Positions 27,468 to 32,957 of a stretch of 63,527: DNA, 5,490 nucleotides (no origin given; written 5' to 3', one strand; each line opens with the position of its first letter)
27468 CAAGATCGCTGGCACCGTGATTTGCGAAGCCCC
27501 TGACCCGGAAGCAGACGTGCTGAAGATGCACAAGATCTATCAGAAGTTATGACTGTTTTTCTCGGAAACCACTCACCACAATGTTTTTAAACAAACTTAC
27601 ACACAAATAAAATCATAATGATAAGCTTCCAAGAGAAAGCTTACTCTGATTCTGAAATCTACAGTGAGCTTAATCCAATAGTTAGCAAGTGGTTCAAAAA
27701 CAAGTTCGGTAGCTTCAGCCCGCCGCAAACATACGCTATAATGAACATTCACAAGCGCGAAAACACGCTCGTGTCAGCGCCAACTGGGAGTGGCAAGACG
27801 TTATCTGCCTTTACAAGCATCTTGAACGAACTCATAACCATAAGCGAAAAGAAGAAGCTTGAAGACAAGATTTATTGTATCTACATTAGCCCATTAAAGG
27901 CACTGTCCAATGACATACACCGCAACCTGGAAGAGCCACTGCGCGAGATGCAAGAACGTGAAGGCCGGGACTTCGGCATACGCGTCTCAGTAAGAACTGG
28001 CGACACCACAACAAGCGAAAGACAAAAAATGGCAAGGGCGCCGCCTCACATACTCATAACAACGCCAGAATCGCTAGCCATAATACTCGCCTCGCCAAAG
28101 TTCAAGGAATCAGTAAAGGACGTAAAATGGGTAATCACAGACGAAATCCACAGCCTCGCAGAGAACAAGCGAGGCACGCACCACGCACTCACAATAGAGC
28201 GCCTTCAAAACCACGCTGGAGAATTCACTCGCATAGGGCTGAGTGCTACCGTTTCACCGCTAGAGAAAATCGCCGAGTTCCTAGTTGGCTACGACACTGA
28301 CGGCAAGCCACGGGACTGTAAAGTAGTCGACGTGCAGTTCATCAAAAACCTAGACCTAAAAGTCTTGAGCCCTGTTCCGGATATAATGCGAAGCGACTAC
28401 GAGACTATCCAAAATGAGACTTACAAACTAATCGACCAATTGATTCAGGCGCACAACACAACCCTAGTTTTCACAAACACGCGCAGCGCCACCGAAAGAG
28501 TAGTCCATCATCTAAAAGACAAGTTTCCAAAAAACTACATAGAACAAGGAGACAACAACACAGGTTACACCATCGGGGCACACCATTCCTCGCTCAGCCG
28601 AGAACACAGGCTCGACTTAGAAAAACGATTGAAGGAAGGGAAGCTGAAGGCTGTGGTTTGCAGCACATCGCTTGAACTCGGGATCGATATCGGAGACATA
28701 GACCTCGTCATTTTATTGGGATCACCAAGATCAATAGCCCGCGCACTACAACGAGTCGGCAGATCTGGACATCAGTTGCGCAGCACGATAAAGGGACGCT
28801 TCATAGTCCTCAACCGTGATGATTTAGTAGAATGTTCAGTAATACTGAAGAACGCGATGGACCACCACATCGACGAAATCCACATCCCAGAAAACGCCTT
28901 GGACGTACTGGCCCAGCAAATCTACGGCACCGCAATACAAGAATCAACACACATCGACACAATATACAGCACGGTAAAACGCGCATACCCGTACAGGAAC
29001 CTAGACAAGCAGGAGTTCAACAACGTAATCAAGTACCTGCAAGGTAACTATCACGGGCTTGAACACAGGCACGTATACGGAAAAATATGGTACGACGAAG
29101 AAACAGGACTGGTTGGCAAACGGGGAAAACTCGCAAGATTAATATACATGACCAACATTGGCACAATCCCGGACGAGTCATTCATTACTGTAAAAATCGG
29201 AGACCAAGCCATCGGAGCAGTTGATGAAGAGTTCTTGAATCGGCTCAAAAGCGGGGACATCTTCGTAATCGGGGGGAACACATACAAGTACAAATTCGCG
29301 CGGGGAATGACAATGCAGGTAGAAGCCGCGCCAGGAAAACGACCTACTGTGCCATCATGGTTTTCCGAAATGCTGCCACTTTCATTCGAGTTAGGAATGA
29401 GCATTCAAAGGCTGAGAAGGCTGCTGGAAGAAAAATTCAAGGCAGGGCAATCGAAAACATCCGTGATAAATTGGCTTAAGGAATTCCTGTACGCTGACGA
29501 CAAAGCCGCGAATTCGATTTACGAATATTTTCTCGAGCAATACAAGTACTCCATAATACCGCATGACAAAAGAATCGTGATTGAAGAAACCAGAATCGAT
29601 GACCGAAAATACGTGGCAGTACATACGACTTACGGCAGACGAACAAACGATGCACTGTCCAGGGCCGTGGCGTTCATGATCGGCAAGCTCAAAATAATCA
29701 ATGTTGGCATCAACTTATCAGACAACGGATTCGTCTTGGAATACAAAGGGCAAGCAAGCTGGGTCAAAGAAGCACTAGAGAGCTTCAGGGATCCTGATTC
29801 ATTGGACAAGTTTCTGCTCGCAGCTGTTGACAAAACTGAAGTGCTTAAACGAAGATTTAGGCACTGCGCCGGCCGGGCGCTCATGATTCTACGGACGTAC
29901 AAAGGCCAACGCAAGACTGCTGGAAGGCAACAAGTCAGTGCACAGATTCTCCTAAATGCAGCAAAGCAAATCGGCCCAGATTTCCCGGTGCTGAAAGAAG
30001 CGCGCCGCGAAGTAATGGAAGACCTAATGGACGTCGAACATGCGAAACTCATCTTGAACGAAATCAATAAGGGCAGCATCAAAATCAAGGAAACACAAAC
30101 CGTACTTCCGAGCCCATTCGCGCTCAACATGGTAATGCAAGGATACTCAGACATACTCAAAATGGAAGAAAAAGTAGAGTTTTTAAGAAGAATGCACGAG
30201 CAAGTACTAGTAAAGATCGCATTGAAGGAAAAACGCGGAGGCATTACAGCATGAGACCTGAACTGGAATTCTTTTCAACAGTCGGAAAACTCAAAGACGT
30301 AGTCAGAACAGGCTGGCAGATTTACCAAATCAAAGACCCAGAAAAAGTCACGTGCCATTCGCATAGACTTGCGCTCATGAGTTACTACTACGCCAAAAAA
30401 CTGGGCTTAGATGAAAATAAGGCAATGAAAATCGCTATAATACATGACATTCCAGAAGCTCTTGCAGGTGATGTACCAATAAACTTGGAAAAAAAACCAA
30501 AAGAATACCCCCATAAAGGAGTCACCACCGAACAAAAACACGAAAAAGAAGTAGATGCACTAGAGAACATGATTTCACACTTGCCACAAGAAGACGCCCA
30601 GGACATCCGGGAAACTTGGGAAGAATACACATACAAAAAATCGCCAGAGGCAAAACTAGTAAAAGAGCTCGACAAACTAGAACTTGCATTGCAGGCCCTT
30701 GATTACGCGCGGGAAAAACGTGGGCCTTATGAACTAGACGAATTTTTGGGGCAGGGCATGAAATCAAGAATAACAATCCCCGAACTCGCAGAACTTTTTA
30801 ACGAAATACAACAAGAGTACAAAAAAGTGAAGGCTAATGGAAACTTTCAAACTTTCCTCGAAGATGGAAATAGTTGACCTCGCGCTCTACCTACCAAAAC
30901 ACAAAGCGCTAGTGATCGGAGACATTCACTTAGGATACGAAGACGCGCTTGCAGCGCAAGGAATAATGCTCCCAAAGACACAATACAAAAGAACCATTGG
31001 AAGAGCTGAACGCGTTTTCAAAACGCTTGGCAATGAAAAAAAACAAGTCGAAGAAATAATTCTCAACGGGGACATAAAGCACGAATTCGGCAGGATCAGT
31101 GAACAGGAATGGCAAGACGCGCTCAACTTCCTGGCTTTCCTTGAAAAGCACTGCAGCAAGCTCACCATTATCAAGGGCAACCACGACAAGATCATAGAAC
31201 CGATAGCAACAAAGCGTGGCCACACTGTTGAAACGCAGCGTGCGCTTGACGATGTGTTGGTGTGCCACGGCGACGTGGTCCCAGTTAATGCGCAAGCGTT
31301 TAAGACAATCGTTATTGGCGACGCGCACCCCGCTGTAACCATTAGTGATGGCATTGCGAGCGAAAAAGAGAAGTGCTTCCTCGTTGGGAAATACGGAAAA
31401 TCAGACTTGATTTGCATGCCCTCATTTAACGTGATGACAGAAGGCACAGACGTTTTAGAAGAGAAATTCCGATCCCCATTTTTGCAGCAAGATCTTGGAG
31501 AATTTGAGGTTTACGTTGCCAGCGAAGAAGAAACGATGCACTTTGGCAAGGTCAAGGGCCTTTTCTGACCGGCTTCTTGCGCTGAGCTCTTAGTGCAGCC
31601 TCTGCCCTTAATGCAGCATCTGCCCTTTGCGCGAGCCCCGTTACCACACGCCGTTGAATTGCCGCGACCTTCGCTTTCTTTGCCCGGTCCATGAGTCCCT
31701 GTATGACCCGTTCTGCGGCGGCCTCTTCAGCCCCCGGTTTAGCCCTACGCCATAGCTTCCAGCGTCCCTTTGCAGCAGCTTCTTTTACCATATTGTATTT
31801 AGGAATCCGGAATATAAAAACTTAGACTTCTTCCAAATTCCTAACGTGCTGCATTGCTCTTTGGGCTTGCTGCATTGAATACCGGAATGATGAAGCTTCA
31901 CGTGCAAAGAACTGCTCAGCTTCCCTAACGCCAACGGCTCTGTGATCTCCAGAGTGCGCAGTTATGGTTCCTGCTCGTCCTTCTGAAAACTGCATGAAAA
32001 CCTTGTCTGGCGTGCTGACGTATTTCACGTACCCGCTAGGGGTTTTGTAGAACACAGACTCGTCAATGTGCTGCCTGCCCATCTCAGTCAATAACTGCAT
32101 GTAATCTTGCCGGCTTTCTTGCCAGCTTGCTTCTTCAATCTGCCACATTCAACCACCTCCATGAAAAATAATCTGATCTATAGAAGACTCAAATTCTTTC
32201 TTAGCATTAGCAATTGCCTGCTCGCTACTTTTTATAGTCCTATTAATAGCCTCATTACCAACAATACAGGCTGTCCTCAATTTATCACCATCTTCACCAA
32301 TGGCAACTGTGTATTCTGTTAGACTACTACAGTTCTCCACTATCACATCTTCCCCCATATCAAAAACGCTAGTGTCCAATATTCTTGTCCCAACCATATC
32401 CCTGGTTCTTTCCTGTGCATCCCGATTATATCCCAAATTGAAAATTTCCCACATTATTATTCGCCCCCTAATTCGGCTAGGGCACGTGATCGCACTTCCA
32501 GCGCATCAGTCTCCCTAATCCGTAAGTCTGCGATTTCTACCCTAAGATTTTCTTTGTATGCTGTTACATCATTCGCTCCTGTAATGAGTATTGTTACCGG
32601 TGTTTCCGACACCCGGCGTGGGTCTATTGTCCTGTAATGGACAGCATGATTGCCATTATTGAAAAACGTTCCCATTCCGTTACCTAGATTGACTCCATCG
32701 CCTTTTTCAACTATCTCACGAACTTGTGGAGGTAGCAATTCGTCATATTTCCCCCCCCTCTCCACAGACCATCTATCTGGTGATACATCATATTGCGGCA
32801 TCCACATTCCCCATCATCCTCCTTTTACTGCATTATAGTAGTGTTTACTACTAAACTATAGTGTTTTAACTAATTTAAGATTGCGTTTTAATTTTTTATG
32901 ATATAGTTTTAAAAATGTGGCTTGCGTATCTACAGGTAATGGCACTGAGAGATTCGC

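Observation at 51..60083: A dispersed family of at least 14 small orphan genes that all start Met-Trp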

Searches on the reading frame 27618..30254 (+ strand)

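Call 8: search_protein_families(library=pfam, proteins=[window:27618-30254:+], max_evalue=0.00001)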
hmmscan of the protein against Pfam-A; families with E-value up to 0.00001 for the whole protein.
window:27618-30254:+ (878 aa): 5 families
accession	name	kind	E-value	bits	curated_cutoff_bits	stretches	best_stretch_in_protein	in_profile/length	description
PF08494.16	DEAD_assoc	-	4.2e-57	193.5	23.5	1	647-835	1-191/191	DEAD/H associated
PF00270.35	DEAD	-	2.5e-33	115.6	26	1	35-215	2-164/167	DEAD/DEAH box helicase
PF19306.5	WH_Lhr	-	1.1e-32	113.2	27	1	415-576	5-166/168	Large helicase-related protein, winged helix domain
PF00271.37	Helicase_C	-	2.5e-19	70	23.5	1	270-384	4-107/110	Helicase conserved C-terminal domain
PF04851.21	ResIII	-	1.9e-11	44.6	22.5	1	34-212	5-162/164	Type III restriction enzyme, res subunit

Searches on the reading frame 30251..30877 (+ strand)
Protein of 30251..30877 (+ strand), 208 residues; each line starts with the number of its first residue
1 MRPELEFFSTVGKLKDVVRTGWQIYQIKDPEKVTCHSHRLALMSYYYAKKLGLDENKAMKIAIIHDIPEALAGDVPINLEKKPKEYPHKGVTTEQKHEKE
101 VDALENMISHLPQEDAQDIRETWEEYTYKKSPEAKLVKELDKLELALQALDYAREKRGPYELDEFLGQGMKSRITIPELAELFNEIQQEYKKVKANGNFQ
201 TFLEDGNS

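Call 53: search_protein_families(library=pfam, proteins=[window:30251-30877:+], max_evalue=0.001)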
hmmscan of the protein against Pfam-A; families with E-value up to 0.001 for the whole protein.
window:30251-30877:+ (208 aa): 3 families
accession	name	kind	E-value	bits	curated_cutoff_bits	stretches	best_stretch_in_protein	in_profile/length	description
PF13023.12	HD_3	-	7.8e-38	130.4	22.5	1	11-166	1-150/165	HD domain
PF12917.13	YfbR-like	-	1.3e-11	45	25.9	1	6-150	1-142/182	5'-deoxynucleotidase YfbR-like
PF01966.28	HD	-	4.8e-09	37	22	1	35-144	3-114/116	HD domain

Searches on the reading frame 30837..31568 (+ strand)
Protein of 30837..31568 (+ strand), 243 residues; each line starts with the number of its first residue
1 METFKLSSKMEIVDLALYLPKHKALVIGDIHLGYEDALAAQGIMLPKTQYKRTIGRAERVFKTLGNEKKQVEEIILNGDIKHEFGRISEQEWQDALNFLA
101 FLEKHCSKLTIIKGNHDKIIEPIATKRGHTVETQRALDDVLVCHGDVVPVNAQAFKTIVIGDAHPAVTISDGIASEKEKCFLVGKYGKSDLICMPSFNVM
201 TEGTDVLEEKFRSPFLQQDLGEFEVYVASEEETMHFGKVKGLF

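Call 14: search_protein_families(library=pfam, proteins=[window:30837-31568:+], max_evalue=0.1)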
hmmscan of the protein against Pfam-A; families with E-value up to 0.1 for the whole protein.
window:30837-31568:+ (243 aa): 2 families
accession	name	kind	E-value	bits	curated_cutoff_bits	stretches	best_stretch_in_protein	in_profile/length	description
PF00149.33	Metallophos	-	7.6e-08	33.5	21.5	1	23-125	2-82/191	Calcineurin-like phosphoesterase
PF12850.12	Metallophos_2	-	0.00022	21.7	27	1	27-151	6-91/154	Calcineurin-like phosphoesterase superfamily domain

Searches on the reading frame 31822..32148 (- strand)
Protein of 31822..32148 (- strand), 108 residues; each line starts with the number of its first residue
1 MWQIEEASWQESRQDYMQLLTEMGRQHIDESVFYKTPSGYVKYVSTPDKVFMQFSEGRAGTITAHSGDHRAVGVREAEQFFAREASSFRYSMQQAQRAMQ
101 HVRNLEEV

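Call 5: search_protein_families(library=pfam, proteins=[window:31822-32148:-], max_evalue=1)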
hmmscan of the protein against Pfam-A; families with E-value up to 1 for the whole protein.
window:31822-32148:- (108 aa): 1 family
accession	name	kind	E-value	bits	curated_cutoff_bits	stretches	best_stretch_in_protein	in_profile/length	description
PF14846.11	DUF4485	-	0.012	16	24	1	6-38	41-73/83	Domain of unknown function (DUF4485)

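Call 60: search_protein_families(library=padloc, proteins=[window:31822-32148:-], max_evalue=0.1)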
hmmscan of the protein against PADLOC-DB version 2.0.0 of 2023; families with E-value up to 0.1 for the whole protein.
window:31822-32148:- (108 aa): 0 families

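Call 61: search_protein_families(library=phrogs, proteins=[window:31822-32148:-], max_evalue=0.1)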
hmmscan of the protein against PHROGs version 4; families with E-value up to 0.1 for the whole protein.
window:31822-32148:- (108 aa): 0 families

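Call 79: find_encoding_contigs(protein=window:31822-32148:-, flank=6000, max_places=10)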
Protein window:31822-32148:- (108 aa): 12 contigs read that carry it; 9 places shown.
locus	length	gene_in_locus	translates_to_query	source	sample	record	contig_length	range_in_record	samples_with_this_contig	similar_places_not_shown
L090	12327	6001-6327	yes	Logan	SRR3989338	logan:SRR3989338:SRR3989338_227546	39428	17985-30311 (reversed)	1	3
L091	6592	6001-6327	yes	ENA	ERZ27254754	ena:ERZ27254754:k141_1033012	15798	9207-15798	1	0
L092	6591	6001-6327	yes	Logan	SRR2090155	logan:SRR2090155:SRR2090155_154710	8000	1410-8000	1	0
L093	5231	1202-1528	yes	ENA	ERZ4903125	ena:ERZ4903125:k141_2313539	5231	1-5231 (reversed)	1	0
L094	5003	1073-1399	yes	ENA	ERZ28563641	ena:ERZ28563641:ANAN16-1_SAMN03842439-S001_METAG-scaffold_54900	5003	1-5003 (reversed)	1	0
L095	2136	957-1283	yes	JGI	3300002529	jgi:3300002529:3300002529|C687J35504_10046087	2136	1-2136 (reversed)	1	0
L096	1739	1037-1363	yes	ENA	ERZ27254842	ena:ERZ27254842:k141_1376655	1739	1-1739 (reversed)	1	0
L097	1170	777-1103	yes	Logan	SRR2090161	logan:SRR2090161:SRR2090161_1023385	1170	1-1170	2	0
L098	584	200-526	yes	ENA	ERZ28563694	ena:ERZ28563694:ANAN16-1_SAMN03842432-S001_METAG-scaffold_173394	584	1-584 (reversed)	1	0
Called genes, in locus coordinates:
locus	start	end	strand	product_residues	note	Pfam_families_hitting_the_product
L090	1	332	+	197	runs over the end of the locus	-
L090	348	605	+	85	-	PF21349:RUBY_RBDX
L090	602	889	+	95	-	-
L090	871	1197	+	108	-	PF02943:FeThRed_B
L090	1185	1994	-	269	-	PF13793:Pribosyltran_N, PF00156:Pribosyltran, PF14572:Pribosyl_synth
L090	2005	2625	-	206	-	PF00156:Pribosyltran, PF14681:UPRTase (faint)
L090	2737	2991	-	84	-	-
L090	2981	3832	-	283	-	PF00753:Lactamase_B, PF23023:Anti-Pycsar_Apyc1 (faint)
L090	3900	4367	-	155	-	PF00578:AhpC-TSA, PF08534:Redoxin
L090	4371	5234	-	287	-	-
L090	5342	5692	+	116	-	-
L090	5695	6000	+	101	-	-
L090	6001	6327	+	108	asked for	-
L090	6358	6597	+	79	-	-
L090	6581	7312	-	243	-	PF00149:Metallophos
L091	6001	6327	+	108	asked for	-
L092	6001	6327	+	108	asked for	-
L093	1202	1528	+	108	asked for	-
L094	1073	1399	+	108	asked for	-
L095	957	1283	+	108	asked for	-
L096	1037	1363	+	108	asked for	-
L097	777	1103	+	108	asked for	-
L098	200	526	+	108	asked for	-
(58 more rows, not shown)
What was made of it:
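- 31822..32148 (-): MW gene #9, 108 aa, third gene of the 32807->31552 operon. Identical protein on 12 contigs from several samples (call 79).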

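Call 87: search_protein_families(library=ncbifam, proteins=[window:31822-32148:-], max_evalue=0.1)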
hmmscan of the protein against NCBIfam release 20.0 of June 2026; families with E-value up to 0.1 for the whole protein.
window:31822-32148:- (108 aa): 0 families

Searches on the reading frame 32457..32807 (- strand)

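Call 14: search_protein_families(library=pfam, proteins=[window:32457-32807:-], max_evalue=0.1)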
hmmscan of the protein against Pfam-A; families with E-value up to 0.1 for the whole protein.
window:32457-32807:- (116 aa): 0 families

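Call 60: search_protein_families(library=padloc, proteins=[window:32457-32807:-], max_evalue=0.1)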
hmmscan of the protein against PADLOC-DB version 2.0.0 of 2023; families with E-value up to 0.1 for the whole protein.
window:32457-32807:- (116 aa): 0 families

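Call 61: search_protein_families(library=phrogs, proteins=[window:32457-32807:-], max_evalue=0.1)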
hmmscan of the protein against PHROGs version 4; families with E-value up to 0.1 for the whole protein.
window:32457-32807:- (116 aa): 0 families

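Call 87: search_protein_families(library=ncbifam, proteins=[window:32457-32807:-], max_evalue=0.1)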
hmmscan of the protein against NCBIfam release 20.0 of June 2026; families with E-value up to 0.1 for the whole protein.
window:32457-32807:- (116 aa): 1 family
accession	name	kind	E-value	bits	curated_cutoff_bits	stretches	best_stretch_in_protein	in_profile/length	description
NF041171.1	Oxoac_fdxbeta_Archa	equivalog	0.097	11.9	423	0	26-57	71-102/296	2-oxoacid:ferredoxin oxidoreductase subunit beta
